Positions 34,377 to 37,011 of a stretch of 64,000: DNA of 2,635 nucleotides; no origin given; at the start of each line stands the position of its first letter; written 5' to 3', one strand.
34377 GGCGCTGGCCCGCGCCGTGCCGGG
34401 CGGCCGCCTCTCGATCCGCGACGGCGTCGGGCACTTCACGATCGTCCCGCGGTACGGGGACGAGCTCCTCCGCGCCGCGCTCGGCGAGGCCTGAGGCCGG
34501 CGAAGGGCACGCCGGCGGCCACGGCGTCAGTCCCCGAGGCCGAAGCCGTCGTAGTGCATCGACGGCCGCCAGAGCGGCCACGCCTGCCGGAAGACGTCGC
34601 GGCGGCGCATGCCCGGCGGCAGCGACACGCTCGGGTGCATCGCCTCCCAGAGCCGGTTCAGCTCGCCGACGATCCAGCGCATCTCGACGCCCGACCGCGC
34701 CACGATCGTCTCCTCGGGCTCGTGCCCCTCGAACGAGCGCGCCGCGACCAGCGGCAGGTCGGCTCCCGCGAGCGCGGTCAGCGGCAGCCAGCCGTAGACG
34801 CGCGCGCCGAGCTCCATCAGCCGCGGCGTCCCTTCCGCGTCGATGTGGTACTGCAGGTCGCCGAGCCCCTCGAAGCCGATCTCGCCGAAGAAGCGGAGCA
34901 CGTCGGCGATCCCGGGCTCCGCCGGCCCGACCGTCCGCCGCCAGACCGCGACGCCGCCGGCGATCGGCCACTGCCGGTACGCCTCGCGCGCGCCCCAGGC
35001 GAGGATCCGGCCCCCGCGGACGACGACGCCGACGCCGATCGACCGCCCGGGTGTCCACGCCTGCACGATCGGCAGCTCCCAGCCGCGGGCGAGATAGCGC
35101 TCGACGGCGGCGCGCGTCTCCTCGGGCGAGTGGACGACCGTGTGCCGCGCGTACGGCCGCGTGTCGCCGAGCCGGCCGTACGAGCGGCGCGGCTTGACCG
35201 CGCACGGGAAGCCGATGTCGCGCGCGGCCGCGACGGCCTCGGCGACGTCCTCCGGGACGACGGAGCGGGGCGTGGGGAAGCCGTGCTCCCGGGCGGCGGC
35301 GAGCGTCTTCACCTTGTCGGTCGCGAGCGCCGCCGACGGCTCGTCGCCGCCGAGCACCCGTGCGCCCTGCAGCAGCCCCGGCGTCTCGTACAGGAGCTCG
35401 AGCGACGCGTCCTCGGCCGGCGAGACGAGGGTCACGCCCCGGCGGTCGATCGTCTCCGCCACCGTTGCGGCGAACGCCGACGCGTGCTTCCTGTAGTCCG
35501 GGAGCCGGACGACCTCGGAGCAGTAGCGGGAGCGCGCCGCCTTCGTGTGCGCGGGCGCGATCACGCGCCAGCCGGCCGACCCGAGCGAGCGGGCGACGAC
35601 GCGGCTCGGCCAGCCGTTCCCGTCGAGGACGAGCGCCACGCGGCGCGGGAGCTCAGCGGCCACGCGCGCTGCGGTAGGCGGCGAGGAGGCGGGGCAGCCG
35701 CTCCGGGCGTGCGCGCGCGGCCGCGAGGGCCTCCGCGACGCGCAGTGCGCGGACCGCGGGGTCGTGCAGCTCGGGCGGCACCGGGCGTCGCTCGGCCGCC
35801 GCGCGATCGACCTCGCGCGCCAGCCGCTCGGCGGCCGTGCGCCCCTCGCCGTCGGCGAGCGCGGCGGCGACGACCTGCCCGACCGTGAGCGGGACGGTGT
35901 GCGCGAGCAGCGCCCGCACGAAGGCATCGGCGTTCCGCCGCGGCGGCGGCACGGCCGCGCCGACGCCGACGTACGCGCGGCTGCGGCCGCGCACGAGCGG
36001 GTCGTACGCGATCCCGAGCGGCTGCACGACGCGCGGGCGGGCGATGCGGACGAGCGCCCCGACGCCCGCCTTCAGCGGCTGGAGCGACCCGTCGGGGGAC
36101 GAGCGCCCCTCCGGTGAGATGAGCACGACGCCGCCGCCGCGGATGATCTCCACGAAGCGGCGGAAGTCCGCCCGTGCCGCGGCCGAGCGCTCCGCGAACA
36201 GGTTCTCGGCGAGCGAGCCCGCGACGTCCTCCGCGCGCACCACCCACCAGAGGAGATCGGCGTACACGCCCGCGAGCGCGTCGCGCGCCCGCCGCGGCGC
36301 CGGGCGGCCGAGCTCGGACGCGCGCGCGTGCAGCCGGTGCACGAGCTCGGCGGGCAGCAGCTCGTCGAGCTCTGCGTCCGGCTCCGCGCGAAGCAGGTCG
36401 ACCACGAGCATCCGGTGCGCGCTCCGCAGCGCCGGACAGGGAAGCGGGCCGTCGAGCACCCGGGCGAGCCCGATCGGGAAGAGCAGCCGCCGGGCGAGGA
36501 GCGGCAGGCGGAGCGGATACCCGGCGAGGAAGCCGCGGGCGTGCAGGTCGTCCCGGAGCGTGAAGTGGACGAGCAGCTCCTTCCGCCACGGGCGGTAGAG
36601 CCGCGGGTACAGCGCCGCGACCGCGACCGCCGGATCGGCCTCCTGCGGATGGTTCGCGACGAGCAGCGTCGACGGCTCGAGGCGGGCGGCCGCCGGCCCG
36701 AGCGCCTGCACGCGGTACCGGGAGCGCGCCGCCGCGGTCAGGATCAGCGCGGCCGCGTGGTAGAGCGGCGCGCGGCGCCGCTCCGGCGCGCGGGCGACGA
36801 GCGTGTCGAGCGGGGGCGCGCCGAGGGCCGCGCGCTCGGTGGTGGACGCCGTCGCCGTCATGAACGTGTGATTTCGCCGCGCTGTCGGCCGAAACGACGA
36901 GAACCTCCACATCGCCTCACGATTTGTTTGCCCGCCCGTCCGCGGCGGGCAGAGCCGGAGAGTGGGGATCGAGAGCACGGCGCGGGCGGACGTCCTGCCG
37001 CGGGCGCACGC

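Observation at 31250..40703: Candidate novel membrane-lipid head-group modification cluster (split MprF-like parts plus ATP-grasp plus PlsC-like acyltransferase)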

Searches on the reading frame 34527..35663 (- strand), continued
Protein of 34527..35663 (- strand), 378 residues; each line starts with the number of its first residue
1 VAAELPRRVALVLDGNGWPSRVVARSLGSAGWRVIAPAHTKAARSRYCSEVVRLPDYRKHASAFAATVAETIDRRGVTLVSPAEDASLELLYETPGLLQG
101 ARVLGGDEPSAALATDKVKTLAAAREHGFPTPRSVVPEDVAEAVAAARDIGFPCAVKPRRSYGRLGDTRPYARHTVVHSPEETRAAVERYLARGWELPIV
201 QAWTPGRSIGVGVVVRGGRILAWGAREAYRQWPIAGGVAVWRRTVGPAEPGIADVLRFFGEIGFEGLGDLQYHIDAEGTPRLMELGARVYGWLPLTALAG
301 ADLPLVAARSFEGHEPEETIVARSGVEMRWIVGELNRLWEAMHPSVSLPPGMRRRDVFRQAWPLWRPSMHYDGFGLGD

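Call 58: find_related_loci(query=A2, collection=metagenome_contigs, flank=10000)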
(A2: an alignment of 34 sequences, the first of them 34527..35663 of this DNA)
Query A2 (378 aa) in metagenome_contigs; peptide patterns used: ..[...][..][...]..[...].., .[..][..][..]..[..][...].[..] (x = any residue, [..] = any of these).
63 stretches matched a pattern; 29 encode a relative of the query (tblastn E <= 1e-3); 29 distinct loci.
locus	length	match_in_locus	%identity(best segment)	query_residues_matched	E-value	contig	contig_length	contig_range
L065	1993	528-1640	89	8-378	0e+0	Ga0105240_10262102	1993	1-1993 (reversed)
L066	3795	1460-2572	75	8-378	0e+0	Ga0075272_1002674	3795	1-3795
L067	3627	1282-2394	75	8-378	0e+0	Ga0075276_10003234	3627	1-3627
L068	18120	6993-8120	73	4-378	6e-165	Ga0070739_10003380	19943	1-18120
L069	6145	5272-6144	76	8-298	8e-140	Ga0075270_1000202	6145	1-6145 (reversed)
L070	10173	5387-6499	61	8-378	6e-139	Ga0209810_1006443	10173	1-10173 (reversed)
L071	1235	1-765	80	124-378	6e-148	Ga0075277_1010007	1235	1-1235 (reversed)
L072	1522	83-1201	45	6-378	4e-101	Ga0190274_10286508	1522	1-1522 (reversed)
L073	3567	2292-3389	45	11-378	5e-93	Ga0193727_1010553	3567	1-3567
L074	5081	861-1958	45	11-378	7e-92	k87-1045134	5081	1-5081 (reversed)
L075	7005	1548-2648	45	9-378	5e-92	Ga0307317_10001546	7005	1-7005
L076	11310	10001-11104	44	9-378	2e-91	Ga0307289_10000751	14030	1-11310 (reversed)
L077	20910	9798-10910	44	7-378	7e-87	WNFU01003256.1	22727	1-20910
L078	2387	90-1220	44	1-378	2e-88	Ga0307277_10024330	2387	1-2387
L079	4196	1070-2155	44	10-374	6e-83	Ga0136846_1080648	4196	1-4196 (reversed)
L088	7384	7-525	64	206-378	3e-62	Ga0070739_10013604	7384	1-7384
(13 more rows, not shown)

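Call 103: search_protein_families(library=pfam, proteins=[L070:544-1779:+, L070:2118-3752:-, L070:3902-5275:+, L070:8578-10158:+, L088:1596-2432:+, L088:2692-3720:-, L066:58-1083:+, L069:3419-4729:-, L061:421-1461:+], max_evalue=0.01)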
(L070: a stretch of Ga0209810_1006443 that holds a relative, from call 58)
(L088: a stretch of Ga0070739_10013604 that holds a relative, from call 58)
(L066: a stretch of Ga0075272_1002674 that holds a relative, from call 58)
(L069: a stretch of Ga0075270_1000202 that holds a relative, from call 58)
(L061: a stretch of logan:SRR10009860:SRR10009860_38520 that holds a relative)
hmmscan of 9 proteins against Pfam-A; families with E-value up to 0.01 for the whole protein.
L070:544-1779:+ (411 aa): 1 family
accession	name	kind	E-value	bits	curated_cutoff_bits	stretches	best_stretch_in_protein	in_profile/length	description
PF04389.22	Peptidase_M28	-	1.1e-13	51.8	21.3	1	222-392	26-192/193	Peptidase family M28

L070:2118-3752:- (544 aa): 4 families
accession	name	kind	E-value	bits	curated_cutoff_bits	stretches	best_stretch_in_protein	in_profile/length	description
PF13282.11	DUF4070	-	9.5e-28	97.5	22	1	365-501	1-138/144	Domain of unknown function (DUF4070)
PF04055.27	Radical_SAM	-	2e-17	64.3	29.5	1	179-345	3-165/166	Radical SAM superfamily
PF02310.24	B12-binding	-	9e-08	32.4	32.1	1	33-131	11-120/121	B12 binding domain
PF04016.18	DUF364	-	0.0045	17.1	23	1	63-125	56-117/147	Putative heavy-metal chelation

L070:3902-5275:+ (457 aa): 1 family
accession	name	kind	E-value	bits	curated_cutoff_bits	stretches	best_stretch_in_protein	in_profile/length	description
PF00202.27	Aminotran_3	-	1.2e-81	275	30.5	1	39-431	15-403/403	Aminotransferase class-III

L070:8578-10158:+ (526 aa): 1 family
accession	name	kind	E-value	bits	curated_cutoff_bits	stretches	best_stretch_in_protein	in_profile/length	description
PF00999.27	Na_H_Exchanger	-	3.2e-59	201.1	26.2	1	14-404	3-375/375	Sodium/hydrogen exchanger, transmembrane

L088:1596-2432:+ (278 aa): 0 families

L088:2692-3720:- (342 aa): 6 families
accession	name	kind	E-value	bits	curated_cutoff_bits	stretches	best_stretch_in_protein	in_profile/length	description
PF00005.33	ABC_tran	-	1.6e-32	113.4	25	1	24-152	12-137/137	ABC transporter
PF13304.12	AAA_21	-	3.1e-05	24.6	27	0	28-46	4-22/304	AAA domain, putative AbiEii toxin, Type IV TA system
PF02463.25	SMC_N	-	0.0019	18.1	40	0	16-43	17-44/220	RecF/RecN/SMC N terminal domain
PF03193.22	RsgA_GTPase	-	0.0048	17.2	30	1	20-54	103-137/174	RsgA GTPase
PF13558.12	SbcC_Walker_B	-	0.0073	17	27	0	117-162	26-84/90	SbcC/RAD50-like, Walker B motif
PF20703.3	nSTAND1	-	0.0092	16.1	27.1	0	19-42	28-52/379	Novel STAND NTPase 1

L066:58-1083:+ (341 aa): 0 families

L069:3419-4729:- (436 aa): 1 family
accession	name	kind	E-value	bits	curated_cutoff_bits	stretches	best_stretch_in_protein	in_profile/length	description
PF00999.27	Na_H_Exchanger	-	4.9e-23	82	26.2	1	45-405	4-365/375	Sodium/hydrogen exchanger, transmembrane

L061:421-1461:+ (346 aa): 1 family
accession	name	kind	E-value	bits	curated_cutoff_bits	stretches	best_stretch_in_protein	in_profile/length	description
PF03706.18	LPG_synthase_TM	-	1.4e-07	31.7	33.4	1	22-311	5-300/302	Lysylphosphatidylglycerol synthase TM region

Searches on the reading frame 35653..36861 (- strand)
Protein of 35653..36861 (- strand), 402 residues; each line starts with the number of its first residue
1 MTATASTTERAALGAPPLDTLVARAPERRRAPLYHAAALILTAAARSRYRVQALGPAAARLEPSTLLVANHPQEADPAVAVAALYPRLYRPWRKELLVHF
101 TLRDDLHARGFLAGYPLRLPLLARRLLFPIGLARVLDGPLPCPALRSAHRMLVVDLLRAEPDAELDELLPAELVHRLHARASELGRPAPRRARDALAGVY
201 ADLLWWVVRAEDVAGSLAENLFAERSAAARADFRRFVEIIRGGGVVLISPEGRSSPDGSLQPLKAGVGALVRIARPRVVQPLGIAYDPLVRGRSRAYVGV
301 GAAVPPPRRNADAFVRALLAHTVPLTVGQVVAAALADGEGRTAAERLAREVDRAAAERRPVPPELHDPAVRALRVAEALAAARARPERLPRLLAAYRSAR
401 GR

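Call 7: search_protein_families(library=pfam, proteins=[window:35653-36861:-], max_evalue=0.01)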
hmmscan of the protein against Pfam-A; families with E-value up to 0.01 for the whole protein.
window:35653-36861:- (402 aa): 1 family
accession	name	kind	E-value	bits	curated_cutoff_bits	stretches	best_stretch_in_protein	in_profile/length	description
PF01553.26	Acyltransferase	-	1.7e-06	28.3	23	1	217-284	63-131/132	Acyltransferase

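Call 8: search_protein_families(library=ncbifam, proteins=[window:35653-36861:-], max_evalue=0.01)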
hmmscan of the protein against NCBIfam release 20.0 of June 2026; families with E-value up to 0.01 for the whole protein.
window:35653-36861:- (402 aa): 0 families

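Call 39: find_homologous_proteins(query=window:35653-36861:-, max_evalue=0.001)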
Query window:35653-36861:- (402 aa): 63 proteins with E <= 0.001 among 8000 candidates.
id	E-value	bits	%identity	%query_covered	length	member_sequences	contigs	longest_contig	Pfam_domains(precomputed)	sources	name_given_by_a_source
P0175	1.3e-244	829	100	100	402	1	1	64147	PF01553.27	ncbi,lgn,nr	ncbi:MAG TPA: hypothetical protein VFL60_01415 [Gaiellaceae bacterium]|nr:hypothetical protein [Gaie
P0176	2.3e-175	601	75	100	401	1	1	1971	PF01553.27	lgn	-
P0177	3.9e-173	594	74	100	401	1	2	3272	PF01553.27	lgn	-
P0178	2.1e-168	578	75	96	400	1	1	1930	-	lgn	-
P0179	1.2e-152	526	69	98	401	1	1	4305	-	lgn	-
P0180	2.3e-144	499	67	95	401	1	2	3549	PF01553.27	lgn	-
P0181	7.5e-122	425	62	95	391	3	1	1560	PF01553.27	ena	-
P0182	1.2e-118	415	61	97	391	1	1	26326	PF01553.27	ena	-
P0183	3.3e-118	413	59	93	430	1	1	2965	PF01553.27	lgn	-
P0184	3.0e-117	410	59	94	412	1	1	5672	PF01553.27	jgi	jgi:1-acyl-sn-glycerol-3-phosphate acyltransferase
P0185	1.7e-113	398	55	93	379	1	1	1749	PF01553.27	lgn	-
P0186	4.3e-111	390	56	93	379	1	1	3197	PF01553.27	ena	-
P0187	9.9e-111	389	57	93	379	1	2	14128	PF01553.27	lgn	-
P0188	2.6e-107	377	56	95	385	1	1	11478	PF01553.27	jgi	jgi:1-acyl-sn-glycerol-3-phosphate acyltransferase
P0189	1.5e-95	339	56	84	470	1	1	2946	PF01553.27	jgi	jgi:hypothetical protein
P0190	6.4e-89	317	52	86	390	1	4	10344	PF01553.27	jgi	jgi:1-acyl-sn-glycerol-3-phosphate acyltransferase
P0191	2.1e-78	282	51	91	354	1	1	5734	PF01553.27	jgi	-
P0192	4.8e-78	281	46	92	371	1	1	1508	PF01553.27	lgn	-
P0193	1.3e-77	280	46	84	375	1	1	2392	PF01553.27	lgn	-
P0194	4.7e-77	278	50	84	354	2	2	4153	PF01553.27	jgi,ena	-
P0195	2.0e-74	269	48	94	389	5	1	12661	PF01553.27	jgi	jgi:1-acyl-sn-glycerol-3-phosphate acyltransferase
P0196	2.3e-74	269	46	90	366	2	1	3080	PF01553.27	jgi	jgi:Acyltransferase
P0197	2.9e-74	269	45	81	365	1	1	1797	PF01553.27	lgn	-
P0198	6.4e-74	267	49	84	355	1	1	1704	PF01553.27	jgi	jgi:1-acyl-sn-glycerol-3-phosphate acyltransferase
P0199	1.4e-73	266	45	83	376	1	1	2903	PF01553.27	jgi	jgi:Acyltransferase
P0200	1.5e-73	266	48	92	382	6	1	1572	PF01553.27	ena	-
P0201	2.6e-73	265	48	95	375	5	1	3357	PF01553.27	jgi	jgi:1-acyl-sn-glycerol-3-phosphate acyltransferase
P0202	2.7e-73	265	46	96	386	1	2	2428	PF01553.27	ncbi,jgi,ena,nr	ncbi:MAG TPA: hypothetical protein VE995_00590 [Gaiellaceae bacterium]|nr:hypothetical protein [Gaie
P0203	7.3e-73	264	47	94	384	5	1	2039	PF01553.27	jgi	-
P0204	4.6e-71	258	44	92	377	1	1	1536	PF01553.27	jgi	jgi:hypothetical protein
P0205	2.6e-70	256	45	83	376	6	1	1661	PF01553.27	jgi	jgi:Acyltransferase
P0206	7.8e-70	254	45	74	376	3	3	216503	PF01553.27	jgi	jgi:1-acyl-sn-glycerol-3-phosphate acyltransferase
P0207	4.6e-69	251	45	95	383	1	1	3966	PF01553.27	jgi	jgi:hypothetical protein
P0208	3.2e-68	249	46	92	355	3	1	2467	PF01553.27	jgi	jgi:1-acyl-sn-glycerol-3-phosphate acyltransferase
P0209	4.0e-68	248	43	92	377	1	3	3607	PF01553.27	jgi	jgi:1-acyl-sn-glycerol-3-phosphate acyltransferase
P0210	1.0e-67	247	42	83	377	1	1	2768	PF01553.27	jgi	-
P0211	2.0e-67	246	43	74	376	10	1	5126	PF01553.27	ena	-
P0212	2.5e-67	246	42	92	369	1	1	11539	PF01553.27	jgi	jgi:hypothetical protein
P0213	9.9e-67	244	44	83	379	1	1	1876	PF01553.27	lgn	-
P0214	1.0e-66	244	44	92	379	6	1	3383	PF01553.27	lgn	-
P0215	1.1e-66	244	45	90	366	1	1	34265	PF01553.27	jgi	jgi:hypothetical protein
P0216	1.1e-64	237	42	92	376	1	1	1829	PF01553.27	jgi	jgi:Acyltransferase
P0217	5.2e-64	235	43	92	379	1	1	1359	PF01553.27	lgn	-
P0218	5.5e-64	235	43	92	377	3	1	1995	PF01553.27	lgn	-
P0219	1.3e-63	234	44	92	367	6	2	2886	PF01553.27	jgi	jgi:hypothetical protein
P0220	1.8e-62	230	42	84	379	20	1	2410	PF01553.27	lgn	-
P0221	2.8e-62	229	43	92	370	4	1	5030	PF01553.27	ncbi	ncbi:MAG: 1-acyl-sn-glycerol-3-phosphate acyltransferase [Gaiellaceae bacterium]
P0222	5.9e-62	228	44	92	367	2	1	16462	PF01553.27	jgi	jgi:1-acyl-sn-glycerol-3-phosphate acyltransferase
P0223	1.4e-61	227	43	92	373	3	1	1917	PF01553.27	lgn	-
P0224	5.6e-61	225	42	92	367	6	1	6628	PF01553.27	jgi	jgi:hypothetical protein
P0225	1.5e-60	223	42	92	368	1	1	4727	PF01553.27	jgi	jgi:hypothetical protein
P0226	1.2e-59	220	44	92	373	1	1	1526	PF01553.27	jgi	jgi:1-acyl-sn-glycerol-3-phosphate acyltransferase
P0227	5.6e-59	218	44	88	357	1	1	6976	PF01553.27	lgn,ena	-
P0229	1.5e-58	217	45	90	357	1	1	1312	PF01553.27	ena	-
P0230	3.9e-58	215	42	92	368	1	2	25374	PF01553.27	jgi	jgi:1-acyl-sn-glycerol-3-phosphate acyltransferase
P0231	5.0e-58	215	42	92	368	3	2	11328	PF01553.27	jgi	jgi:1-acyl-sn-glycerol-3-phosphate acyltransferase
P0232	1.1e-57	214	41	92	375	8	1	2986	PF01553.27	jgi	jgi:hypothetical protein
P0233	2.2e-57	213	43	90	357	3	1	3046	PF01553.27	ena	-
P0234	1.3e-55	207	42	86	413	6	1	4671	PF01553.27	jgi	jgi:1-acyl-sn-glycerol-3-phosphate acyltransferase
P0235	9.4e-54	201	41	92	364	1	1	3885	PF01553.27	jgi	jgi:1-acyl-sn-glycerol-3-phosphate acyltransferase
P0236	5.6e-46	175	38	92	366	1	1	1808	PF01553.27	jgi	-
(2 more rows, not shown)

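Call 40: find_encoding_contigs(protein=P0182, flank=10000, max_places=1)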
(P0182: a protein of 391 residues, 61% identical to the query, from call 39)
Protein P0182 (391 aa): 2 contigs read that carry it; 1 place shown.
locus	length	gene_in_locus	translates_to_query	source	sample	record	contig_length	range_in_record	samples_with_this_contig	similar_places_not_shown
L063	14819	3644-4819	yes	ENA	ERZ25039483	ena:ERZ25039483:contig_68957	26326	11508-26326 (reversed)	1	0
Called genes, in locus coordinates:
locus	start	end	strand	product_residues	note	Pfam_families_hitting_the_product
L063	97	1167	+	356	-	PF01548:DEDD_Tnp_IS110, PF02371:Transposase_20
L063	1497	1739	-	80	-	-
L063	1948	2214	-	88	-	-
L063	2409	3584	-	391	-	PF02786:CPSase_L_D2 (faint), PF15632:ATPgrasp_Ter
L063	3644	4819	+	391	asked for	PF01553:Acyltransferase (faint)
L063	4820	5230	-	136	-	PF06150:ChaB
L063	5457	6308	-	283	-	-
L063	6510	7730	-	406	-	PF01544:CorA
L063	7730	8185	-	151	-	PF01544:CorA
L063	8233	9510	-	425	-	PF01306:LacY_symp (faint), PF07690:MFS_1, PF12832:MFS_1_like, PF07690:MFS_1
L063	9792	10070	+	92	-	PF01402:RHH_1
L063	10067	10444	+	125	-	PF01850:PIN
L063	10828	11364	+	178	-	-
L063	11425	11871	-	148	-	PF10604:Polyketide_cyc2 (weak), PF08327:AHSA1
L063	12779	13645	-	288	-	-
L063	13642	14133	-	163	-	-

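Call 41: find_encoding_contigs(protein=P0206, flank=10000, max_places=1)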
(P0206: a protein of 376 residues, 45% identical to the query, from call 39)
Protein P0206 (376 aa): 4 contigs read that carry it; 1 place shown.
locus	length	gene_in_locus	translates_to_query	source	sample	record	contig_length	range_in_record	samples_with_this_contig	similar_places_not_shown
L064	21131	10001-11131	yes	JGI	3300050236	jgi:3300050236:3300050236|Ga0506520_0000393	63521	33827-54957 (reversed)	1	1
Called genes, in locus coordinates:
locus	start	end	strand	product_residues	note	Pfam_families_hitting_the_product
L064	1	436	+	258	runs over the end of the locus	PF00392:GntR, PF02082:Rrf2 (weak), PF07729:FCD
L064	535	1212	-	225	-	PF07987:DUF1775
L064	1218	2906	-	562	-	PF04234:CopC, PF05425:CopD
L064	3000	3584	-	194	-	-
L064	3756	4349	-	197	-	-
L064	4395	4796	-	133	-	PF00472:RF-1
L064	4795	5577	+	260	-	PF00702:Hydrolase, PF13344:Hydrolase_6, PF13419:HAD_2 (weak), PF13242:Hydrolase_like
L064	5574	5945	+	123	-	PF01648:ACPS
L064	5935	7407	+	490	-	PF03853:YjeF_N, PF01256:Carb_kinase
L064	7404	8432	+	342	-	PF01168:Ala_racemase_N, PF00842:Ala_racemase_C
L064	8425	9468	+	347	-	PF01743:PolyA_pol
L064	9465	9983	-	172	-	PF00578:AhpC-TSA, PF08534:Redoxin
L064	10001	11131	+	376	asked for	PF01553:Acyltransferase (faint)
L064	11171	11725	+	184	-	PF04542:Sigma70_r2, PF08281:Sigma70_r4_2, PF04545:Sigma70_r4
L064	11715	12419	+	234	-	-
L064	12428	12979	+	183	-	PF03640:Lipoprotein_15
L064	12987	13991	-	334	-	PF03706:LPG_synthase_TM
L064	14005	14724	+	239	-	PF14378:PAP2_3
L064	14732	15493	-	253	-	PF00106:adh_short, PF08659:KR, PF13561:adh_short_C2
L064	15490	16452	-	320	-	PF00850:Hist_deacetyl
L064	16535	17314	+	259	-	PF00106:adh_short, PF13561:adh_short_C2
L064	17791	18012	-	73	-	-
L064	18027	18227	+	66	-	PF12728:HTH_17 (weak)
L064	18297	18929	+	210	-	-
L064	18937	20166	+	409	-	-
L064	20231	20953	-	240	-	-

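Call 56: search_solved_structures(query=A3, max_evalue=1)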
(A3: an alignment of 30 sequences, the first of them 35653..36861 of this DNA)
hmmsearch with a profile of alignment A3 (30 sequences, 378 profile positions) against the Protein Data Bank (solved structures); distinct sequences matched with E-value up to 1: 4.
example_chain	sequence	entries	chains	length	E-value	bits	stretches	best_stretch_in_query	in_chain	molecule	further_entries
5kym_A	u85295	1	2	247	5.6e-07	32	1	203-295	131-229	1-acyl-sn-glycerol-3-phosphate acyltransferase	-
8q5n_A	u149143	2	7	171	0.013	17.6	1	139-205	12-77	Restriction endonuclease (NhoI)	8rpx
8e4y_A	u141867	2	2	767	0.028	16.5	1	212-270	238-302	Glycerol-3-phosphate acyltransferase 1, mitochondrial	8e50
2anu_A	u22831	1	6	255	0.12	14.5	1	6-86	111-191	hypothetical protein TM0559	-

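Call 111: find_encoding_contigs(protein=P0179, flank=5000, max_places=2)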
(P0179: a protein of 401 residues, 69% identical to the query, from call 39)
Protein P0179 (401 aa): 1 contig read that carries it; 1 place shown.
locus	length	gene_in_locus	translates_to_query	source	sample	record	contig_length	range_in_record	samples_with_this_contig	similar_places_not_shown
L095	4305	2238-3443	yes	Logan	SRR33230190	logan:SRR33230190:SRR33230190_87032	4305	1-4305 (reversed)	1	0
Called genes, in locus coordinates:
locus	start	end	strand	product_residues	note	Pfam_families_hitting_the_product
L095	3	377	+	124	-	?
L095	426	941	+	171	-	PF05974:DUF892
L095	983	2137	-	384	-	-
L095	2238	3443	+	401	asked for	-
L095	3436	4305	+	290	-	?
